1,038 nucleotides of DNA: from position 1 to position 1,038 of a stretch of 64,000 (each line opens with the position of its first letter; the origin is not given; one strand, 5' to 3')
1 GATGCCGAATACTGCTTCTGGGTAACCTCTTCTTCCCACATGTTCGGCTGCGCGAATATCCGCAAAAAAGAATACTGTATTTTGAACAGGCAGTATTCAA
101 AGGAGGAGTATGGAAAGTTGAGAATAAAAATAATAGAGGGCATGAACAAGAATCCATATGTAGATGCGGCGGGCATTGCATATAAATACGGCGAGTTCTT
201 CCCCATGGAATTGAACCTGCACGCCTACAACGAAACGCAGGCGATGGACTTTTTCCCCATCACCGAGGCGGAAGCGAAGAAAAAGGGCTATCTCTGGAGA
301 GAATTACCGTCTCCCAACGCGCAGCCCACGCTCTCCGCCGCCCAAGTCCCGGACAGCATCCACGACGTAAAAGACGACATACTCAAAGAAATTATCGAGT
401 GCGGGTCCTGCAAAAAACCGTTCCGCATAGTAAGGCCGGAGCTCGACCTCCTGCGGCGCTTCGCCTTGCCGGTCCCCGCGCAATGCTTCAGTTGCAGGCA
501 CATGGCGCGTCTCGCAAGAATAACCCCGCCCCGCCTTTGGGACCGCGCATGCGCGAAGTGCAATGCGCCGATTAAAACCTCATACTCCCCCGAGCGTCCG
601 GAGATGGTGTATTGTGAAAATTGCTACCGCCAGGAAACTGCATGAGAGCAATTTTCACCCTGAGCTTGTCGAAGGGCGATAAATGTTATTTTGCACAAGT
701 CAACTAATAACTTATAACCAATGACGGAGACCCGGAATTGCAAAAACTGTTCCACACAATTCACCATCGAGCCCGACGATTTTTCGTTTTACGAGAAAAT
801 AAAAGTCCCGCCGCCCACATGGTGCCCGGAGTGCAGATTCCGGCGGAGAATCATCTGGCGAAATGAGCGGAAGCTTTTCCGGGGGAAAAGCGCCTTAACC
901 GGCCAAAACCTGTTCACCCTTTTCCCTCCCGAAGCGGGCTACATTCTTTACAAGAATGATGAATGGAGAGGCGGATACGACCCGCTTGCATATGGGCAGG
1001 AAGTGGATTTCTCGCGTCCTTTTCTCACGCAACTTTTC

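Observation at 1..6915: Array of divergent ~600-aa Cys-rich multi-zinc-ribbon paralogs (three tandem full copies, one partial copy cut by the window start, two remnants; a fifth copy at 35045-36853)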

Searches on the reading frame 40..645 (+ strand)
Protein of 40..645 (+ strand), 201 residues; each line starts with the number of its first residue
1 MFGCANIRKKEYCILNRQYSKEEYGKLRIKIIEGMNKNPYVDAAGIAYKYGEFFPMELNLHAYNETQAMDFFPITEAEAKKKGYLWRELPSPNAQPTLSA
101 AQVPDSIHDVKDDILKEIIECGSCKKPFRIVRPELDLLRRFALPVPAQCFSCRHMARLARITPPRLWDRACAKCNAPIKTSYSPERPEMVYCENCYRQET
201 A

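Call 3: search_protein_families(library=pfam, proteins=[window:40-645:+], max_evalue=1)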
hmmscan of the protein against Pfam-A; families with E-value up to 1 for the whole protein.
window:40-645:+ (201 aa): 5 families
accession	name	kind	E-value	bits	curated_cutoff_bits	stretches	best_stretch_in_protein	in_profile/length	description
PF23477.1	zf_Tbcl_2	-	0.00022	21.3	27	1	170-199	7-36/37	Probable treble clef zinc finger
PF21344.3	Zn_ribbon_LysW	-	0.011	15.7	27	1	170-195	2-27/46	Alpha-aminoadipate carrier protein LysW-like, globular domain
PF00412.28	LIM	-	0.023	15.4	22.9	1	171-199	29-57/58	LIM domain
PF13408.12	Zn_ribbon_recom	-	0.089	13.6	25.3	0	115-131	2-18/58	Recombinase zinc beta ribbon domain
PF12773.13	DZR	-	0.19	12.3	27.3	0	168-195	12-30/45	Double zinc ribbon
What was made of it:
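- On LIM domain: The Pfam LIM hit covers profile positions 29-57 of 58 (call 3).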

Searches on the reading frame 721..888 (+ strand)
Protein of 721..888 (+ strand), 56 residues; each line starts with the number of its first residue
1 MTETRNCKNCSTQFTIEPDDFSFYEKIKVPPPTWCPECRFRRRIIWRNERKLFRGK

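Call 62: search_solved_structures(query=A3, max_evalue=10, show_alignments=2)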
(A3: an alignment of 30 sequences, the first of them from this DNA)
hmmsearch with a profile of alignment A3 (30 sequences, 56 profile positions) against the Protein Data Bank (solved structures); distinct sequences matched with E-value up to 10: 8.
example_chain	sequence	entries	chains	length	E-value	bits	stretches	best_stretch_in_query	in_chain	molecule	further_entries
2n25_A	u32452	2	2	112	0.029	17.3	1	6-18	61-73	Zinc finger and BTB domain-containing protein 17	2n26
9dei_F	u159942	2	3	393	0.12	15.4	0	5-18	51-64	RNA-editing complex protein MP42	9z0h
2nb9_A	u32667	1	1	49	0.18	14.8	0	4-22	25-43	Uncharacterized protein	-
9tz5_3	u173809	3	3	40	0.97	12.4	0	34-45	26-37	Large ribosomal subunit protein bL36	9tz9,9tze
5t0u_A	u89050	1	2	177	1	12.4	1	4-38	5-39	Transcriptional repressor CTCF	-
2emj_A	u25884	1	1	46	1.4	11.9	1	5-18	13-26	Zinc finger protein 28 homolog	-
6uri_D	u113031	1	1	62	1.5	11.9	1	35-48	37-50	cDNA FLJ50658, highly similar to T-cell surface glycoprotein CD4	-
1kll_A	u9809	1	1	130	2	11.4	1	19-33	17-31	mitomycin-binding protein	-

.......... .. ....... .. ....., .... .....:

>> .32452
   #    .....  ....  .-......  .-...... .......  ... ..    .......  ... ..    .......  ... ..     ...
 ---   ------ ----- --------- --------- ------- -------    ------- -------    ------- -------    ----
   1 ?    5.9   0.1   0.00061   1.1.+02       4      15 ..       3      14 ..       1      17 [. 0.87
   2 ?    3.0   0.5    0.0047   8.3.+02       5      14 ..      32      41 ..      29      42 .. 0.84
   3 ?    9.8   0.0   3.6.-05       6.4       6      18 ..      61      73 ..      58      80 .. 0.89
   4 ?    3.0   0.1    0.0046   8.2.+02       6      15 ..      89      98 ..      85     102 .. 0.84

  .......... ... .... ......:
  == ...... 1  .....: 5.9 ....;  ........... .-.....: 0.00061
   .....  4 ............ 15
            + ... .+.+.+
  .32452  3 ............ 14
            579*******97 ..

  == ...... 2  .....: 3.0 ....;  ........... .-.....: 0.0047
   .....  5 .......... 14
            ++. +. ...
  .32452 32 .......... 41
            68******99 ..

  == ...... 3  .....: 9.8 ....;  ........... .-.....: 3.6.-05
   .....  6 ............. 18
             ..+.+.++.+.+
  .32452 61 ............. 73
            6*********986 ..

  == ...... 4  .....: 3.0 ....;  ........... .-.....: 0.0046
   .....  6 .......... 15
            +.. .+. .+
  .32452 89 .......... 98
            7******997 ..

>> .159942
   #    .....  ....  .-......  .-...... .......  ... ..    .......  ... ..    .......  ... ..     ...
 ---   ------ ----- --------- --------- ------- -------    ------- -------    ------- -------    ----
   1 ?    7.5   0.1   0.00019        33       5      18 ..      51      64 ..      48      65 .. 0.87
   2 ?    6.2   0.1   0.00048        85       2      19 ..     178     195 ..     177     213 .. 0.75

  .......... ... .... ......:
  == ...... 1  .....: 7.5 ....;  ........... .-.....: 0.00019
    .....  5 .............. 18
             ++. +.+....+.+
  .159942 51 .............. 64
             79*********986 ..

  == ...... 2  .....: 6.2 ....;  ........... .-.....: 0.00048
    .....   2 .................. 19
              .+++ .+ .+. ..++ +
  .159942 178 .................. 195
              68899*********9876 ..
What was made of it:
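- Tried and rejected: The ribA profile against PDB gave only spurious C2H2 knuckle matches (call 62).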

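Call 88: search_protein_families(library=pfam, alignment_id=A3, max_evalue=10)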
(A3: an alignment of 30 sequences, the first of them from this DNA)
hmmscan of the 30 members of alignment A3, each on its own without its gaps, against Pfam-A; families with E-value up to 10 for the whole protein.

A. member 1, seq(56 aa): 5 families
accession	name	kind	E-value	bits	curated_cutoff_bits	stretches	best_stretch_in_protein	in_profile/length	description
PF13717.11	Zn_ribbon_4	-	0.00041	20.7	30.3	1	7-19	5-17/36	zinc-ribbon domain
PF13451.12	zf_Tbcl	-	0.0017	18.7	24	1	4-43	4-44/48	Probable treble clef domain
PF09723.15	Zn_ribbon_8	-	0.019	15.4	34.4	1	7-39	8-33/41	Zinc ribbon domain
PF01155.25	HypA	-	0.21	12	28.9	1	6-40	72-94/112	Hydrogenase/urease nickel incorporation, metallochaperone, hypA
PF23550.1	zf_Tbcl_Rhp7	-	2.2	8.3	27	0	4-16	4-16/39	DNA repair protein rhp7 treble clef domain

B. families by the number of members that match (of 30 scanned): 60 families (the first 25 are shown)
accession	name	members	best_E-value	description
PF13451.12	zf_Tbcl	19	1.2e-05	Probable treble clef domain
PF13717.11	Zn_ribbon_4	16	0.00041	zinc-ribbon domain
PF09723.15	Zn_ribbon_8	11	0.0014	Zinc ribbon domain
PF01155.25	HypA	8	0.068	Hydrogenase/urease nickel incorporation, metallochaperone, hypA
PF24444.1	DUF7563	4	0.045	Family of unknown function (DUF7563)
PF25206.1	DUF7836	3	0.0043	Domain of unknown function (DUF7836)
PF13719.11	Zn_ribbon_5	3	0.083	zinc-ribbon domain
PF23550.1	zf_Tbcl_Rhp7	3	0.086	DNA repair protein rhp7 treble clef domain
PF25208.1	DUF7838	2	1.6e-05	Domain of unknown function (DUF7838)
PF19134.6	DUF5817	2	0.00061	Domain of unknown function (DUF5817)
PF24331.1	Phage_zn_bind_7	2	0.0039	Mycobacterial phage zinc binding domain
PF12760.12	Zn_ribbon_IS1595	2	0.0054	Transposase zinc-ribbon domain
PF24921.1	RING_XB3-XBAT31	2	0.0061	E3 ubiquitin-protein ligase XB3/XBAT31 RING finger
PF12773.13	DZR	2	0.014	Double zinc ribbon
PF10013.15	DUF2256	2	0.032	Uncharacterized protein conserved in bacteria (DUF2256)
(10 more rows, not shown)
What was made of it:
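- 721..888 (+): Copy A, aa 1-56: N-terminal treble-clef finger (ribA). Ligands C7, C10, C35, C38, then the invariant basic helix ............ PF13451 zf_Tbcl matches 19 of 30 such segments, best E 1.2e-5 (call 88).
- On Pfam PF13451 zf_Tbcl (treble-clef finger): 19 of 30 ribA segments match at E<=10, best E 1.2e-5 (call 88).
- Closest known: Pfam PF13451 zf_Tbcl and PF23477 zf_Tbcl_2. Same: The ribA fingers share the pattern CxxC-x3-F-x-I...FY-x-K...P-x-P-x2-CxxCR and match PF13451 in 19 of 30 segments (call 88).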
